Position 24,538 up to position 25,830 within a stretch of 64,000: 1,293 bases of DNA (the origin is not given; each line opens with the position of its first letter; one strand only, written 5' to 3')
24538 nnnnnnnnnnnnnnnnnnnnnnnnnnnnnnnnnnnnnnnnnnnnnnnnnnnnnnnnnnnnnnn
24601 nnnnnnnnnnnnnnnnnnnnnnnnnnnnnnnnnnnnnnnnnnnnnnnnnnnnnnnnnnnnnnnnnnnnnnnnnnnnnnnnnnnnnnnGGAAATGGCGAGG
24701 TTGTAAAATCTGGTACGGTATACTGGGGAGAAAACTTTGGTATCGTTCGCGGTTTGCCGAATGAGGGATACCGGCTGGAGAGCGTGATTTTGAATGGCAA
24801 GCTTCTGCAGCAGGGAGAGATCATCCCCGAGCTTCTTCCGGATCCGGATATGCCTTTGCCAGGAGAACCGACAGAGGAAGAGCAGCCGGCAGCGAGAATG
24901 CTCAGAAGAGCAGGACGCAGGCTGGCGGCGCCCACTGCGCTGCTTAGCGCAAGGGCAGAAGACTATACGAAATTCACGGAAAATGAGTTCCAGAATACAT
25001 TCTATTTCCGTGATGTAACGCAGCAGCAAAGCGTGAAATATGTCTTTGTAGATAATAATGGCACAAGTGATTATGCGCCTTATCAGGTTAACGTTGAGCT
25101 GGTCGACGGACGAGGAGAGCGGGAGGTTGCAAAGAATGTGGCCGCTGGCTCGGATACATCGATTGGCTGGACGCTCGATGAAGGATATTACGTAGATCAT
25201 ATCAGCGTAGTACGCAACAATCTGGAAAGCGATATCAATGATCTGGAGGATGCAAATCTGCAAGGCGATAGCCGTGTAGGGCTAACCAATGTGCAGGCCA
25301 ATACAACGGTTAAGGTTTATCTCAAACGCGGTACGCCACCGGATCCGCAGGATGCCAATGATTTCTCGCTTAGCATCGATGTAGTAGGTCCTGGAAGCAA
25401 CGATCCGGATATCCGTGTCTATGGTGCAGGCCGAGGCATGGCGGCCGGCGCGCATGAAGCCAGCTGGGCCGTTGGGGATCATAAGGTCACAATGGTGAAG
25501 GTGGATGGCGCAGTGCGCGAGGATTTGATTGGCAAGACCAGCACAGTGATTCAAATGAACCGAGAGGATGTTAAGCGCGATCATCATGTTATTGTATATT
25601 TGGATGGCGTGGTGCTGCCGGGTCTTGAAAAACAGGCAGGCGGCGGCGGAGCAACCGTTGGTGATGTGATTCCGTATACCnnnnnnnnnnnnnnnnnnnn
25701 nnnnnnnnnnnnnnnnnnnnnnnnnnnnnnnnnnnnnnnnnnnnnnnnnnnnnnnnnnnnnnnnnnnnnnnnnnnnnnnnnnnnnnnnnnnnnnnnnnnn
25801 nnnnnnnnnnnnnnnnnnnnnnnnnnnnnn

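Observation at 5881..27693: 7,270-aa single-ORF surface protein occupying one third of the window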

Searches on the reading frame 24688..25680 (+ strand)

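Call 11: search_protein_families(library=pfam, proteins=[window:24688-25680:+], max_evalue=1)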
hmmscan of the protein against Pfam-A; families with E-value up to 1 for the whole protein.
window:24688-25680:+ (331 aa): 0 families

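Call 12: search_protein_families(library=ncbifam, proteins=[window:24688-25680:+], max_evalue=1)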
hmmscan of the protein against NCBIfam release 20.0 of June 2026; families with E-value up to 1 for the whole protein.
window:24688-25680:+ (331 aa): 1 family
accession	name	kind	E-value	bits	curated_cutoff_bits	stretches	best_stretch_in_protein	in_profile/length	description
NF047320.1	morpho_MmpB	equivalog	0.012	15.6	34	1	59-86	8-35/39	morphogenic membrane protein MmpB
